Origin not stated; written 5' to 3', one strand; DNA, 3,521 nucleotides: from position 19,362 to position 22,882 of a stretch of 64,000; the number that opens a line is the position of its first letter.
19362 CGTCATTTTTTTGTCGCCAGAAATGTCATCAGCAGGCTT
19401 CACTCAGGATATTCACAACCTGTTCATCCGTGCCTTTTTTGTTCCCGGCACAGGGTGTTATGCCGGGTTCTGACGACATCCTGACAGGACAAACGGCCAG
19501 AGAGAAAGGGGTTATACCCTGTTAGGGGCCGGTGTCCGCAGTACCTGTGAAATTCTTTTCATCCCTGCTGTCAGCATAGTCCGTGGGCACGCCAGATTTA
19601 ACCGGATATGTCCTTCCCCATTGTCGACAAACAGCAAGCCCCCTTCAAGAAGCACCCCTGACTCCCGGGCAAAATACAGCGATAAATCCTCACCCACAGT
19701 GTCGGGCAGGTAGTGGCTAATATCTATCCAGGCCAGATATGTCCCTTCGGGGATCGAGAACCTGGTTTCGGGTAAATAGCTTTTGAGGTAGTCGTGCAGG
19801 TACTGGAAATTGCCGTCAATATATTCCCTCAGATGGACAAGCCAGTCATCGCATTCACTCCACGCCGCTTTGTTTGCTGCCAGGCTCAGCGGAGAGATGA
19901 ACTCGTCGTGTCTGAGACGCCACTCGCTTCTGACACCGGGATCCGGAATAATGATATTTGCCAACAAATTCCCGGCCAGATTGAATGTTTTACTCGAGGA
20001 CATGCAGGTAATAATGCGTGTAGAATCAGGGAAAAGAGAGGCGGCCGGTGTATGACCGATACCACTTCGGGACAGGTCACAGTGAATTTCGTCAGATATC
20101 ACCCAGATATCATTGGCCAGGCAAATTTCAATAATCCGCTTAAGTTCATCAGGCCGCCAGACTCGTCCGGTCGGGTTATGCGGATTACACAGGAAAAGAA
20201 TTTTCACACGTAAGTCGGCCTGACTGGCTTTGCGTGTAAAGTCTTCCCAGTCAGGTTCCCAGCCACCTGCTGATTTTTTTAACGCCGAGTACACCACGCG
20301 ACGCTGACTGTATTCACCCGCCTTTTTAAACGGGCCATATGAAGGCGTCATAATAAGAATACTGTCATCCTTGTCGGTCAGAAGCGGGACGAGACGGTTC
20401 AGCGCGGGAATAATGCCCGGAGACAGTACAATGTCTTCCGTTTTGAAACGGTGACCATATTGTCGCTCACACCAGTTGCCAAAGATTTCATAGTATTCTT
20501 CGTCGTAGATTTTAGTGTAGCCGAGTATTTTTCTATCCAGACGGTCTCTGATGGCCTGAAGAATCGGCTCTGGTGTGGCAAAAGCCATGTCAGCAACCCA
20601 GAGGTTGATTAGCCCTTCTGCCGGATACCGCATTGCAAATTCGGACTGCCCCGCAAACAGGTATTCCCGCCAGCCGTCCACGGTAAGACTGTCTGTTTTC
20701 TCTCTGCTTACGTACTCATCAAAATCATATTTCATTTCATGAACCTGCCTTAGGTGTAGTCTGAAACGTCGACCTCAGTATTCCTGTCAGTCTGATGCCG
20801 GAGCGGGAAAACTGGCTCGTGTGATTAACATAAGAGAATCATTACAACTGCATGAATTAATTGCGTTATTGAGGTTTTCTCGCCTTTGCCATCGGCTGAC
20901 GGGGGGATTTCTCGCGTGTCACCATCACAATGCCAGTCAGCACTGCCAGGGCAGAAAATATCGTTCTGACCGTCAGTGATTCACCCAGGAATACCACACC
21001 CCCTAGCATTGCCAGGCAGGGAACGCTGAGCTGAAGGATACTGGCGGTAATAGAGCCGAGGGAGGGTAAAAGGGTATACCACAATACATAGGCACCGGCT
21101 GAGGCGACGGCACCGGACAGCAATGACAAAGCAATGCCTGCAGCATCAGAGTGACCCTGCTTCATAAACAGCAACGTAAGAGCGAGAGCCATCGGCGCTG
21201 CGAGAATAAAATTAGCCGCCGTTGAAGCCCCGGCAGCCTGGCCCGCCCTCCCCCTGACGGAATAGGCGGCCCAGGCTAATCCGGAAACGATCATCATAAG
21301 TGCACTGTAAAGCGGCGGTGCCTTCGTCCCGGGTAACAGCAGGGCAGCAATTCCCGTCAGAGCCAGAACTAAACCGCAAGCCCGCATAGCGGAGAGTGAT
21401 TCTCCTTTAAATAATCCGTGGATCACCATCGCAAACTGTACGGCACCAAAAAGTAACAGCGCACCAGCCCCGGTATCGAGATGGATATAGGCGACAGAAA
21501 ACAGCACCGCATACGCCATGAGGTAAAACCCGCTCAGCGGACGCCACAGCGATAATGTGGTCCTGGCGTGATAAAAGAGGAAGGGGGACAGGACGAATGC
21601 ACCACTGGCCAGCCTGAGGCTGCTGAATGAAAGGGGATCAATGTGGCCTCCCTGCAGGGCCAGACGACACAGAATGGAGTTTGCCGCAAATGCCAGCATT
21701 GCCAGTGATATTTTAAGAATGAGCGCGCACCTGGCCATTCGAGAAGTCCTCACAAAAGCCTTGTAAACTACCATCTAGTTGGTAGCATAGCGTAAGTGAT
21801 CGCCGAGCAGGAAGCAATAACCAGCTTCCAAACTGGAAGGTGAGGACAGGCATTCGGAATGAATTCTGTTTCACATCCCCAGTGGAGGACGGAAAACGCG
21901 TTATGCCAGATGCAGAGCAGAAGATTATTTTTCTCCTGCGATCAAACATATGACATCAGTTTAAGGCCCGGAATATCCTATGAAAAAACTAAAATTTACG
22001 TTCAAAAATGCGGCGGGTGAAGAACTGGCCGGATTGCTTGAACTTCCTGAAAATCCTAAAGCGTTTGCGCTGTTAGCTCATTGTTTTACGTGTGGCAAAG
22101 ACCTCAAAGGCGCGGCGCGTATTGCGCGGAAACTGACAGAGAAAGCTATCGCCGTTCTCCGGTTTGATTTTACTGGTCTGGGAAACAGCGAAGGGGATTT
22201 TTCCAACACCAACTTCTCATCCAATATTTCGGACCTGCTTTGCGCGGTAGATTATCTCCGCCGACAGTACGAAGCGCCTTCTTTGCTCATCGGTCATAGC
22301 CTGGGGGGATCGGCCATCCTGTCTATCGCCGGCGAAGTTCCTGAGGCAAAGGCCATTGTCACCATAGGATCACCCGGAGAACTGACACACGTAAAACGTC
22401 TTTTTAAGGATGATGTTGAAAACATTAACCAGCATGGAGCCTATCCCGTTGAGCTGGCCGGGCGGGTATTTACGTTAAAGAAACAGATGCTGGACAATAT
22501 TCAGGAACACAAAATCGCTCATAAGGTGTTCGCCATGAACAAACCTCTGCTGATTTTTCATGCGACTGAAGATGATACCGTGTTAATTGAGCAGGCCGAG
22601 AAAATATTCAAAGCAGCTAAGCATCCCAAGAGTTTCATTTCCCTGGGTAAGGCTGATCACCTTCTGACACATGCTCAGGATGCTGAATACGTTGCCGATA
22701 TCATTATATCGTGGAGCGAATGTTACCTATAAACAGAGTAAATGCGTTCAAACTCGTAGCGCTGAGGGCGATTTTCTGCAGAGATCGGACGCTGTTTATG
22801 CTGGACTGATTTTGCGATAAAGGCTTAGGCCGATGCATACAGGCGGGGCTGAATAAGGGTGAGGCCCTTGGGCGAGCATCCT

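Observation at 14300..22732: Plasmid-borne thiol/electrophile-stress cluster whose gene content mirrors allicin-resistance islands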

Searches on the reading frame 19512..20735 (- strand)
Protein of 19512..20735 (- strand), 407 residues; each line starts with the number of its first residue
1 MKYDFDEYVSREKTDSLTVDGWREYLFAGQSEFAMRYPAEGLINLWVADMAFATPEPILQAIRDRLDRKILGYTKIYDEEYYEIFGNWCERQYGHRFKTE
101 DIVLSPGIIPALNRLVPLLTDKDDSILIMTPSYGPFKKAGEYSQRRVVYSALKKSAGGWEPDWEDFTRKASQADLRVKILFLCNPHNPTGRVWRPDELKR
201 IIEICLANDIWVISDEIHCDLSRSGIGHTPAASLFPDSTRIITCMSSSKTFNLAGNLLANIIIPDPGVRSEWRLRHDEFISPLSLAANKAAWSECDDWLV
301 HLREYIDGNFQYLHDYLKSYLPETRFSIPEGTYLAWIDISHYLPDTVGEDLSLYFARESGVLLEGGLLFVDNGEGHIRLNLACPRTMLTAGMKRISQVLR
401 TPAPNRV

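Call 3: search_protein_families(library=pfam, proteins=[window:19512-20735:-])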
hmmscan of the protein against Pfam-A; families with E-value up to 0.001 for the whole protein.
window:19512-20735:- (407 aa): 1 family
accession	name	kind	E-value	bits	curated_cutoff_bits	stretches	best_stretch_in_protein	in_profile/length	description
PF00155.27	Aminotran_1_2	-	7.9e-40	137.6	19.7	1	42-395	3-361/361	Aminotransferase class I and II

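Call 50: search_protein_families(library=ncbifam, proteins=[window:19512-20735:-], max_evalue=0.00001)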
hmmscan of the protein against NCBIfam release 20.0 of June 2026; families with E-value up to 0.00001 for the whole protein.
window:19512-20735:- (407 aa): 58 families (the best 25 are shown)
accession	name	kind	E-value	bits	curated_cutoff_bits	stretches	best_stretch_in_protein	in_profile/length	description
TIGR04350.1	C_S_lyase_PatB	subfamily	3.8e-99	332.2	340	1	34-399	19-383/384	PatB family C-S lyase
NF041364.1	GntC_guanitoxin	equivalog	4.9e-34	117.8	415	1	43-397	1-355/356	guanitoxin biosynthesis PLP-dependent (S)-gamma-hydroxy-L-arginine cyclodehydratase GntC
NF004770.0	PRK06108.1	subfamily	1.5e-27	96.4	422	1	39-401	35-394/396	pyridoxal phosphate-dependent aminotransferase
NF005601.0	PRK07337.1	equivalog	1.1e-24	87.3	496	1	39-400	34-393/394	pyridoxal phosphate-dependent aminotransferase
NF005588.0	PRK07309.1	equivalog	2.1e-24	86.2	576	1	40-400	30-387/391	pyridoxal phosphate-dependent aminotransferase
NF006230.0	PRK08363.1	equivalog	2.8e-23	82.4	534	1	91-401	85-394/398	alanine aminotransferase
NF005732.0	PRK07550.1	equivalog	5.5e-23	81.6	366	1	40-385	32-373/389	aminotransferase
NF005593.0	PRK07324.1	equivalog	6.5e-23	81.4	476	1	92-401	74-370/373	aminotransferase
NF041091.1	asp_aminotase_Arch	equivalog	1.1e-22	80.4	550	1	40-399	27-375/376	aspartate aminotransferase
NF006569.0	PRK09082.1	subfamily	1.6e-22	80.2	420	1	85-396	76-384/386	methionine aminotransferase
NF006229.0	PRK08361.1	equivalog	1.8e-22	79.9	624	1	40-399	33-388/391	aspartate aminotransferase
NF006514.0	PRK08960.1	equivalog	6.4e-22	77.9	554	1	41-400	33-386/388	pyridoxal phosphate-dependent aminotransferase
TIGR01265.1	tyr_nico_aTase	subfamily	7.5e-22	77.9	292.45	1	86-397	83-397/403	tyrosine/nicotianamine family aminotransferase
NF005855.0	PRK07777.1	equivalog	1.2e-21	77.5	553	1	89-372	78-358/391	pyridoxal phosphate-dependent aminotransferase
NF005744.0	PRK07568.1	subfamily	3.7e-21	75.4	389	1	51-262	41-248/398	pyridoxal phosphate-dependent aminotransferase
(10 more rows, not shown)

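Call 52: search_solved_structures(query=window:19512-20735:-, max_evalue=1e-20)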
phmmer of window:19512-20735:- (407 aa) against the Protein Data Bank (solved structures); distinct sequences matched with E-value up to 1e-20: 16.
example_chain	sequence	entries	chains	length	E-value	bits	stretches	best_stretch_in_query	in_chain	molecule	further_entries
7qug_A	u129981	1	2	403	1.2e-130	439.3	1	3-399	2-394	carbon-sulfur lyase FnaPatB1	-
6qp1_A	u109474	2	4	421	1.4e-117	396.1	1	2-398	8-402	Aminotransferase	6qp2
4dgt_A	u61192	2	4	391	7.4e-73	248.8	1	30-397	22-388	Putative pyridoxal phosphate-dependent transferase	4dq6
8juj_A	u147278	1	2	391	1.2e-70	241.6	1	37-396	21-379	Aspartate aminotransferase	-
3t32_A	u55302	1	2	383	3.1e-70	240.2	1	37-395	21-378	Aminotransferase, class I/II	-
9k71_A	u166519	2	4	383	4.7e-69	236.3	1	37-395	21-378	cysteine-S-conjugate beta-lyase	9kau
6qp3_A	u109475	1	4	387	9.1e-68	232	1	43-398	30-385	Cystathionine beta-lyase PatB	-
3dzz_A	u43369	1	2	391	6.8e-60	206.1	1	43-397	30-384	putative pyridoxal 5'-phosphate-dependent C-S lyase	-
8y54_A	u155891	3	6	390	3.6e-59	203.7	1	43-397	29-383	cysteine-S-conjugate beta-lyase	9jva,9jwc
9m0q_A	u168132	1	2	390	2.4e-58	201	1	43-397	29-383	cysteine-S-conjugate beta-lyase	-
1c7n_A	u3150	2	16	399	6.8e-58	199.5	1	40-400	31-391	CYSTALYSIN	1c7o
3b1c_A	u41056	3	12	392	9.7e-57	195.7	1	42-395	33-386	BetaC-S lyase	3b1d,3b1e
1d2f_A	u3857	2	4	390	2e-53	184.8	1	34-400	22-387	MALY PROTEIN | Protein MalY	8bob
3l8a_A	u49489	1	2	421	1.3e-51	178.8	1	42-398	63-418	Putative aminotransferase, probable beta-cystathionase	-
5z0q_C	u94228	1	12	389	8e-50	172.9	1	36-399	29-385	Aminotransferase, class I and II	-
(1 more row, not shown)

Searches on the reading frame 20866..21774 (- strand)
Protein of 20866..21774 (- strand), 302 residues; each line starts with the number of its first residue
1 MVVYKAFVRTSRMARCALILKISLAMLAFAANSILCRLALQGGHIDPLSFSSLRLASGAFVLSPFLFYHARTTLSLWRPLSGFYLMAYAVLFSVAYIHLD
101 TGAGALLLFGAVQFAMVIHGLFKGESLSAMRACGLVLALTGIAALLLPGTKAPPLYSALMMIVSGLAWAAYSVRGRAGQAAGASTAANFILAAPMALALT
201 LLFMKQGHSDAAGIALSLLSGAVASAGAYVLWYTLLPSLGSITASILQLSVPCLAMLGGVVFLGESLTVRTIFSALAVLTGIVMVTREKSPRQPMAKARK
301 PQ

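Call 3: search_protein_families(library=pfam, proteins=[window:20866-21774:-])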
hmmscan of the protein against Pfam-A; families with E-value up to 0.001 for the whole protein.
window:20866-21774:- (302 aa): 1 family
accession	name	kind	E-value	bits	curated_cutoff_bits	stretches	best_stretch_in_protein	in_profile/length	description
PF00892.27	EamA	-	6.5e-21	75.5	28.2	2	157-286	3-134/135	EamA-like transporter family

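Call 50: search_protein_families(library=ncbifam, proteins=[window:20866-21738:-], max_evalue=0.00001)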
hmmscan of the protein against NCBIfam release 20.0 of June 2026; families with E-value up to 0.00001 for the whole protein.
window:20866-21738:- (290 aa): 1 family
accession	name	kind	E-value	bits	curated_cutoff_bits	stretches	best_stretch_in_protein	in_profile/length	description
TIGR00950.1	2A78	equivalog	1.1e-10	41.3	230.2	1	26-270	10-263/264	carboxylate/amino acid/amine transporter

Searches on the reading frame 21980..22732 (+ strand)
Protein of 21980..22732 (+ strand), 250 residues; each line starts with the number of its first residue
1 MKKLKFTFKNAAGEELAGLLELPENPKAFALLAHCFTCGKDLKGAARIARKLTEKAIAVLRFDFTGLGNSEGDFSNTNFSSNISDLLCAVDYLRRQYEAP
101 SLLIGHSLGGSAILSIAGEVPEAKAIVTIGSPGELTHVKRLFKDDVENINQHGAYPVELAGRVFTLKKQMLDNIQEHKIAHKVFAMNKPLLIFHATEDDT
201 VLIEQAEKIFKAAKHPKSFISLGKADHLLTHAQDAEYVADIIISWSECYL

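Call 3: search_protein_families(library=pfam, proteins=[window:21980-22732:+])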
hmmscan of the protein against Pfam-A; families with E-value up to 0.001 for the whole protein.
window:21980-22732:+ (250 aa): 6 families
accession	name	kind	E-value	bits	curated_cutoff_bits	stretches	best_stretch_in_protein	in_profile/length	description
PF12146.15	Hydrolase_4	-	1.1e-14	54.8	27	1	43-130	18-108/239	Serine aminopeptidase, S33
PF12697.13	Abhydrolase_6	-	1.5e-08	36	26.3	1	32-133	3-111/217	Alpha/beta hydrolase family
PF00326.27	Peptidase_S9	-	1.9e-06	28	22.6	1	80-215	42-172/213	Prolyl oligopeptidase family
PF00561.26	Abhydrolase_1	-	4.3e-06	27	25.8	1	46-132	17-106/245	alpha/beta hydrolase fold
PF02129.25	Peptidase_S15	-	4.3e-05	23.8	23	0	170-228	205-261/262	X-Pro dipeptidyl-peptidase (S15 family)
PF20408.4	Abhydrolase_11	-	0.00024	21.3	27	1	28-132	3-108/193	Alpha/beta hydrolase domain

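Call 50: search_protein_families(library=ncbifam, proteins=[window:21980-22732:+], max_evalue=0.00001)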
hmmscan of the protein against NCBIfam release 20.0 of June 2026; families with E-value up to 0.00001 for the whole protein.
window:21980-22732:+ (250 aa): 5 families
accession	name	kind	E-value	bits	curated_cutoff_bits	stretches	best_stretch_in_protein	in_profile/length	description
NF047920.1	lactonase_UilS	equivalog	1.8e-11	44.3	400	1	16-128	11-127/285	UilS family quorum-quenching N-acyl-homoserine lactonase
TIGR03101.1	hydr2_PEP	hypoth_equivalog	1.7e-08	34.3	202.75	1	45-125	45-125/266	hydrolase 2, exosortase A system-associated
TIGR03100.1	hydr1_PEP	hypoth_equivalog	1.5e-07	31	168.45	1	11-97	9-96/274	hydrolase 1, exosortase A system-associated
NF041096.1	esterase_EstD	equivalog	2.5e-06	26.8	600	1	48-151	187-291/421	esterase EstD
NF011457.0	PRK14875.1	equivalog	7.7e-06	25.1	307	0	30-131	135-230/372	acetoin dehydrogenase dihydrolipoyllysine-residue acetyltransferase subunit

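Call 51: search_solved_structures(query=window:21980-22732:+, max_evalue=0.001)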
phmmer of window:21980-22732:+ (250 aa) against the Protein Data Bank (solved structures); distinct sequences matched with E-value up to 0.001: 39.
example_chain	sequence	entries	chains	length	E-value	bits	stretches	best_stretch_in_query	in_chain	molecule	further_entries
9wo1_A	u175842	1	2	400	1.1e-79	270.6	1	5-249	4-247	Osmotically inducible protein C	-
5cml_A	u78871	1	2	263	3.1e-77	262.6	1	6-249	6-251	OsmC family protein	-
9pjb_A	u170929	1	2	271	2.9e-18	69.6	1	10-245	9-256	MHETase MHT043-5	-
9w30_A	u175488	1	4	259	2.2e-16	63.4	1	16-228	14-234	Alpha/beta superfamily hydrolase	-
9h0z_A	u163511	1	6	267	1.5e-15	60.7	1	12-229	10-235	Serine aminopeptidase S33 domain-containing protein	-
7wwh_A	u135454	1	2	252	1.6e-14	57.4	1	16-202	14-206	Alpha/beta hydrolase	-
3pf8_A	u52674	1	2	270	1.6e-14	57.4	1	14-230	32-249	Cinnamoyl esterase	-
7q4h_A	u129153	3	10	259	1.6e-14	57.3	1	12-229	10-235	Hydrolase_4 domain-containing protein | Serine aminopeptidase S33 domain-containing protein | Prolyl oligopeptidase family protein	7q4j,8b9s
3qm1_A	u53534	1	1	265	4e-14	56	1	14-230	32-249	Cinnamoyl esterase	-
3pf9_A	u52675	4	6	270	4.1e-14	56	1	14-230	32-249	Cinnamoyl esterase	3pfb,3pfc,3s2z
8b4u_A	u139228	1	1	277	5.2e-12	49.1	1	11-245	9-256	Alpha/beta hydrolase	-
9pid_A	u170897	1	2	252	2.3e-11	47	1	11-137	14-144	Alpha/beta fold hydrolase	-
2wtm_A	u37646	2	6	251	2.5e-11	46.9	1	13-221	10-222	EST1E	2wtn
9pir_A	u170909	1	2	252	2.8e-11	46.7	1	11-130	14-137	Alpha/beta fold hydrolase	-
9pic_A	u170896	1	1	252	3.6e-11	46.4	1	11-130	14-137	Alpha/beta fold hydrolase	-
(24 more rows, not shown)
